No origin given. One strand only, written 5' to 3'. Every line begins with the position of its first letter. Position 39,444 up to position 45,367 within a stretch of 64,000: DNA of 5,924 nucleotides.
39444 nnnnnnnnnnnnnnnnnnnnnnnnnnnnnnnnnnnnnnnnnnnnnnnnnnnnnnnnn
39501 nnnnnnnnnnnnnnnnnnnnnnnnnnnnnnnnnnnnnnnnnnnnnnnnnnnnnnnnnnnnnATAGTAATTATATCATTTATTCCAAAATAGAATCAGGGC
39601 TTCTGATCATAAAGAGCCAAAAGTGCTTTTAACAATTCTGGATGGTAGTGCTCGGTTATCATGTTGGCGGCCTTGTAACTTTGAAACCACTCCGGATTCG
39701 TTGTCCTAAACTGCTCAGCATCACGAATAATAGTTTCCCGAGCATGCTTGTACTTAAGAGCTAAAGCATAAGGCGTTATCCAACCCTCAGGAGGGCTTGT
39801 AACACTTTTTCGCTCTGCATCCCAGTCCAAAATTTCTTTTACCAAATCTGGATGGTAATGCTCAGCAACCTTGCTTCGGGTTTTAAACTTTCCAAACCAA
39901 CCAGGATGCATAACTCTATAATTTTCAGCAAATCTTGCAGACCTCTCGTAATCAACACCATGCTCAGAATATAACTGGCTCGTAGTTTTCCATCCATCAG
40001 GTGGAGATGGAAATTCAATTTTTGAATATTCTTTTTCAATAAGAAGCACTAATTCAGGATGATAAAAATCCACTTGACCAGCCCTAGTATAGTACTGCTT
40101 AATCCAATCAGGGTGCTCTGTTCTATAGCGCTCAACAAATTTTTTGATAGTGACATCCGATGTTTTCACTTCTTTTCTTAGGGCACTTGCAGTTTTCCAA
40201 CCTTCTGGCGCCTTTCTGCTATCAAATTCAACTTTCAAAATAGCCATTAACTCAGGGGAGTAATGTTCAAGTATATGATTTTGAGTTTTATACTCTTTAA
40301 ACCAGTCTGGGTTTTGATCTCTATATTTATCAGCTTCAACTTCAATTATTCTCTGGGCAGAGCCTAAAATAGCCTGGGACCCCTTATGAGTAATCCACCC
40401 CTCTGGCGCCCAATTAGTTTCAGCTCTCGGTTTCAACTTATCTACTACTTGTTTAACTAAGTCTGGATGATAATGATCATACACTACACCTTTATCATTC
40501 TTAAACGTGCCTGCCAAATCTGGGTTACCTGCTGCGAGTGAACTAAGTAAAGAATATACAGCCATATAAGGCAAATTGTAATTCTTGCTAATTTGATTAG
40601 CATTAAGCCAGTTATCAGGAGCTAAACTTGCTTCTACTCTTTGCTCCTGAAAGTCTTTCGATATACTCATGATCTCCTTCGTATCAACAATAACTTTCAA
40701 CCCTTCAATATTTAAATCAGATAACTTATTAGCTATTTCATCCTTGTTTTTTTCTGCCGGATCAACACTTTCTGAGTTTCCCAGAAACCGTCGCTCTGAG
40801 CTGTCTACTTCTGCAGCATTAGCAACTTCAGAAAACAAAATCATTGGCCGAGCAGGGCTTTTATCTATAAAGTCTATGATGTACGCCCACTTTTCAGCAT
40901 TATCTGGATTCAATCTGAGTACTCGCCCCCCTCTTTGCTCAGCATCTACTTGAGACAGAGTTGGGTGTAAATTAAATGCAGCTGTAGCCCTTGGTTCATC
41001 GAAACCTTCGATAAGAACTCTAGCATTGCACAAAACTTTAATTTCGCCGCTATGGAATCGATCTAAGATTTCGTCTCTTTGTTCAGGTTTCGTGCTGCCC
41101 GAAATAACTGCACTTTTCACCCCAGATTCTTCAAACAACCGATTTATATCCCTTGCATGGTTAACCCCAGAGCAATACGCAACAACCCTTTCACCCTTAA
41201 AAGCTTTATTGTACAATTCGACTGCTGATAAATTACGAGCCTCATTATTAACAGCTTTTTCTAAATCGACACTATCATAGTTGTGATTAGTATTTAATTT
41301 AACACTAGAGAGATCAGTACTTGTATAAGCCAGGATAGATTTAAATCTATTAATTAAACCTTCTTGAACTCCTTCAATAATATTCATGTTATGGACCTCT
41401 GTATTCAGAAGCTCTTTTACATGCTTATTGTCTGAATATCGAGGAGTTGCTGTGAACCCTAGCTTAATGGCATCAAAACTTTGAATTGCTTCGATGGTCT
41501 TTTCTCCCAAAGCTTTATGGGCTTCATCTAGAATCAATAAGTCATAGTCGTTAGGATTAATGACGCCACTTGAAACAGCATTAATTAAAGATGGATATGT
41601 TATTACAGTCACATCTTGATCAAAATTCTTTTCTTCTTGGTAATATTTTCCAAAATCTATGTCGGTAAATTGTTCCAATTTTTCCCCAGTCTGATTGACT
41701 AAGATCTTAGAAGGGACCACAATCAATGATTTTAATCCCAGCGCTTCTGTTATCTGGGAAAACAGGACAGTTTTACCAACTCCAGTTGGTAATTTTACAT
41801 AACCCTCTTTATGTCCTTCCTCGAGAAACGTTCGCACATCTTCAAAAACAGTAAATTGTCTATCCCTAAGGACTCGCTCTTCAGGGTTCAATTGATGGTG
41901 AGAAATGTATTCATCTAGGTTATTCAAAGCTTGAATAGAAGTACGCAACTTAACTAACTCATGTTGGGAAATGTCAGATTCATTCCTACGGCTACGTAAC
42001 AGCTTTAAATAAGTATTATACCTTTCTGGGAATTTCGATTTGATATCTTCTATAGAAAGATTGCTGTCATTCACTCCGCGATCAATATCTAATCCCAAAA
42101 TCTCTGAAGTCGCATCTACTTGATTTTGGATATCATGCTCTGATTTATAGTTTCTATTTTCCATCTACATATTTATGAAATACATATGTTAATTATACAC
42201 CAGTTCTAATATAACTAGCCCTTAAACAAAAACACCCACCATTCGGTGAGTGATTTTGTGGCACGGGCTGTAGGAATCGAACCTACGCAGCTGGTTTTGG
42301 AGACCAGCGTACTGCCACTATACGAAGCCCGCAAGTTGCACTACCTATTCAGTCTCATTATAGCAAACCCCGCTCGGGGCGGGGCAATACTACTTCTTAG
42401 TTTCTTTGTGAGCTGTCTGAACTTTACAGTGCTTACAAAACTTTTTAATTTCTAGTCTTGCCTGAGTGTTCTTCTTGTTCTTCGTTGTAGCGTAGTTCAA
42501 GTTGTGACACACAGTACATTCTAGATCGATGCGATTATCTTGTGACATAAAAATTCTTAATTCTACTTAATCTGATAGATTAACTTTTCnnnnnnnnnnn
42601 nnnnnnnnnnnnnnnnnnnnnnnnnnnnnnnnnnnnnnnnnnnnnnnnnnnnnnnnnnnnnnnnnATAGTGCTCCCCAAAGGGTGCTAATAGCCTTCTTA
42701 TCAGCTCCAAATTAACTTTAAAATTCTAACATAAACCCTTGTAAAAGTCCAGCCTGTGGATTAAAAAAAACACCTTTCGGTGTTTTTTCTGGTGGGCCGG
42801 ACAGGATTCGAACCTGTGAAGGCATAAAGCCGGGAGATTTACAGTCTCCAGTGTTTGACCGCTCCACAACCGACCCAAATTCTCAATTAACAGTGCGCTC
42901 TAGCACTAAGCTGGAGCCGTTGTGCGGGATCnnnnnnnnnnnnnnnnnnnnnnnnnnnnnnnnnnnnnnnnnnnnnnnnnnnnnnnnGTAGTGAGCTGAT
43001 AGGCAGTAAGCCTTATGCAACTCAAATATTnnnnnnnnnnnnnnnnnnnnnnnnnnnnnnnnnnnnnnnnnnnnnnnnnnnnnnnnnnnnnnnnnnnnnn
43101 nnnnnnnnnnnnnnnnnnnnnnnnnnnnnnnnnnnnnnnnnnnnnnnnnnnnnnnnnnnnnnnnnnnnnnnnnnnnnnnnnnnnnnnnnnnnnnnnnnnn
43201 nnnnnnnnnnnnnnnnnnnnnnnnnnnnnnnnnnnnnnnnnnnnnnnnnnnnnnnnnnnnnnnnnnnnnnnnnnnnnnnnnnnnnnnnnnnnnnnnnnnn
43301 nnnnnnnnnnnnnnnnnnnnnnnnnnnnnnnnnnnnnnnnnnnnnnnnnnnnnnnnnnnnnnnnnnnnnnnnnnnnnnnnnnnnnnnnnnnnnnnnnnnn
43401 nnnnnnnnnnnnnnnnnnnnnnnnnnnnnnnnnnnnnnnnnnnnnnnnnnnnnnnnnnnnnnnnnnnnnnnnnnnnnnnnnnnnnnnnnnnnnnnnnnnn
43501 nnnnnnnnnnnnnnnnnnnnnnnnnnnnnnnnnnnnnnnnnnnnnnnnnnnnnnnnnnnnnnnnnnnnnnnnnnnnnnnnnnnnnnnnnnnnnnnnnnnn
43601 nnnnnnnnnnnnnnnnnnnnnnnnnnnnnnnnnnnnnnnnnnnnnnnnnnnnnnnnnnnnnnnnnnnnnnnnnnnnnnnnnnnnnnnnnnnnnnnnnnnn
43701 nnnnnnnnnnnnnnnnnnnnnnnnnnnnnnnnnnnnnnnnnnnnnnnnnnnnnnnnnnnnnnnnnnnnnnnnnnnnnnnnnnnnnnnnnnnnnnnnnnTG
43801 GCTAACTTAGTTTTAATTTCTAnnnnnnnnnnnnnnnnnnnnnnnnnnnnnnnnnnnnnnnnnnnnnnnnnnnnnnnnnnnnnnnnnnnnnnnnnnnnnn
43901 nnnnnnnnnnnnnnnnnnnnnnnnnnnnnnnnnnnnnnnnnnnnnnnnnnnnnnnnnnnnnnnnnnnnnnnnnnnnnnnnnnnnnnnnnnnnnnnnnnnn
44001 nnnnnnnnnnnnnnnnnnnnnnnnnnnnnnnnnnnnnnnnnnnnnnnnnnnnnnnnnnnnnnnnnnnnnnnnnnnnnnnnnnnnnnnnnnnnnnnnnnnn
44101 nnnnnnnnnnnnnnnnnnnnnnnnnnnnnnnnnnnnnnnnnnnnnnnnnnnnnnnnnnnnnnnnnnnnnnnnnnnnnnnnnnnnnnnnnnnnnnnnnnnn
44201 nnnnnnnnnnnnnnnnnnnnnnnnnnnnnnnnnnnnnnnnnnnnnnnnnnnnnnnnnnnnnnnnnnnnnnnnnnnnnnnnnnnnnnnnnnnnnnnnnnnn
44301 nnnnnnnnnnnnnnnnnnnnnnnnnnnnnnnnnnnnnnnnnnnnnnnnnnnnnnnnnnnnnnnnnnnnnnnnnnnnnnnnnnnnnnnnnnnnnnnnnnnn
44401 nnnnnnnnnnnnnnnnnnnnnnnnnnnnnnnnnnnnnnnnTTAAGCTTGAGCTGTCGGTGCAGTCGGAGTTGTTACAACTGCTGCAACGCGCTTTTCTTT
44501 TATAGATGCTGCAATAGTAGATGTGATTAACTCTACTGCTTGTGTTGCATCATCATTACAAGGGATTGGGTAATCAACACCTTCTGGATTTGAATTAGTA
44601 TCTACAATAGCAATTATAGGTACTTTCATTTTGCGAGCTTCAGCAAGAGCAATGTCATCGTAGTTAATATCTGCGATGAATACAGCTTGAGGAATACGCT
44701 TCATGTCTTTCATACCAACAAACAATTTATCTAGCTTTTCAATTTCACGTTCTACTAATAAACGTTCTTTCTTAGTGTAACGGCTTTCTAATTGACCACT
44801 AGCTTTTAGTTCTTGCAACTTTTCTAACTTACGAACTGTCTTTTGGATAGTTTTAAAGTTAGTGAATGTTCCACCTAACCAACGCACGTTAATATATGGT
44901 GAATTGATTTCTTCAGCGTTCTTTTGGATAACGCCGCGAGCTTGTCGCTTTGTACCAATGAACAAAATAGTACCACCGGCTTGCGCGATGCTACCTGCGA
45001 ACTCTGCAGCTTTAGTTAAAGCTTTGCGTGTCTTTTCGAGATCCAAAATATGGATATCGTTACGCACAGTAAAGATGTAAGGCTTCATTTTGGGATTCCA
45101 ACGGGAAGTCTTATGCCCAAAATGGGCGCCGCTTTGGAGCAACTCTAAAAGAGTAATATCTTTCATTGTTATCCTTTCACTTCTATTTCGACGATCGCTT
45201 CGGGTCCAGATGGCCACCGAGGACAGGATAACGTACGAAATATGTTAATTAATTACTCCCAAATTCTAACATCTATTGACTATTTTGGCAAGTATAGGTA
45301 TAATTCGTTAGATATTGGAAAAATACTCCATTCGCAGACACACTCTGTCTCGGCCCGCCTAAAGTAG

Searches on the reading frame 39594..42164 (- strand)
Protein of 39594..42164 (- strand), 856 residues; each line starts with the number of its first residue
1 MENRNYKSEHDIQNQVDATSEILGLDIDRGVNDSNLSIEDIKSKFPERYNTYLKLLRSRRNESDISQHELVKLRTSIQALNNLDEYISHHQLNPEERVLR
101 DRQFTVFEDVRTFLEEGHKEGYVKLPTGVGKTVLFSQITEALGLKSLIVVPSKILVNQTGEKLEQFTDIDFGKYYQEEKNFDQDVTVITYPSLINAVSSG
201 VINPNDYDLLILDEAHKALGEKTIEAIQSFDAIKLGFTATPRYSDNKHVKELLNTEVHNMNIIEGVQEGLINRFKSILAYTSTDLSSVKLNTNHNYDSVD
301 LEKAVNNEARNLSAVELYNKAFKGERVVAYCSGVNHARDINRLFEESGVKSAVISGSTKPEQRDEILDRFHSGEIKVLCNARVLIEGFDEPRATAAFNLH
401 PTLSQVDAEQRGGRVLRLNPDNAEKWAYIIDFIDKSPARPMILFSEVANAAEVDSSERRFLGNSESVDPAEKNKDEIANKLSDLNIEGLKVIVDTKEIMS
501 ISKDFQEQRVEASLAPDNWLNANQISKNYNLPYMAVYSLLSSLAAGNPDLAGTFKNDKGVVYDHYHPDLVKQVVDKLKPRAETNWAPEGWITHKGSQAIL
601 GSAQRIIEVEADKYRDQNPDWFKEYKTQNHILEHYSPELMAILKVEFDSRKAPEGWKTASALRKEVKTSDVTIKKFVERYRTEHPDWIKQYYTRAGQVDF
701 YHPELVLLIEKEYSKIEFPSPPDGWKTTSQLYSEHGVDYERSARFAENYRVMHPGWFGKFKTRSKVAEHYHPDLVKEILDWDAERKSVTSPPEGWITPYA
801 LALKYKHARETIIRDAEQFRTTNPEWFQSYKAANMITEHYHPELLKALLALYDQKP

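Call 18: search_protein_families(library=pfam, proteins=[window:39594-42164:-])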
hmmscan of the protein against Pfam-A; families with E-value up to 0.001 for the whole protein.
window:39594-42164:- (856 aa): 4 families
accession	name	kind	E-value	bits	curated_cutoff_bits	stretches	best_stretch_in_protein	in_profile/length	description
PF04851.21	ResIII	-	5.4e-25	88.6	22.5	1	99-242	4-163/164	Type III restriction enzyme, res subunit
PF00271.37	Helicase_C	-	4.2e-15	56.4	23.5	1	320-418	11-109/110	Helicase conserved C-terminal domain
PF00270.35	DEAD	-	6.4e-11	42.7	26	1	120-244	16-162/167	DEAD/DEAH box helicase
PF18766.7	SWI2_SNF2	-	5.7e-05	23.3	26.7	1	193-286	99-200/221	SWI2/SNF2 ATPase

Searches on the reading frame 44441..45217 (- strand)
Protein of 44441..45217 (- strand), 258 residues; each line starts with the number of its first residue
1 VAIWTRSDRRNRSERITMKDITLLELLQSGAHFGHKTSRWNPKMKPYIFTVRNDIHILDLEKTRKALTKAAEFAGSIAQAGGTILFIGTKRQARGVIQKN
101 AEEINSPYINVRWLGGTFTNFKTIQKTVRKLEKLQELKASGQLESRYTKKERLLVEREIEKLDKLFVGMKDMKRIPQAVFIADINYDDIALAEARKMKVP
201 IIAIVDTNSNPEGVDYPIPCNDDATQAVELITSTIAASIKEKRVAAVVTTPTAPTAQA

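Call 19: search_protein_families(library=pfam, proteins=[window:44441-45217:-])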
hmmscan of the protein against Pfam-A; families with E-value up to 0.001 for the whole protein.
window:44441-45217:- (258 aa): 1 family
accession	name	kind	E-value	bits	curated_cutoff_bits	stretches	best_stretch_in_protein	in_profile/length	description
PF00318.25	Ribosomal_S2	-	1.5e-86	289.6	26.1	1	26-241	1-215/216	Ribosomal protein S2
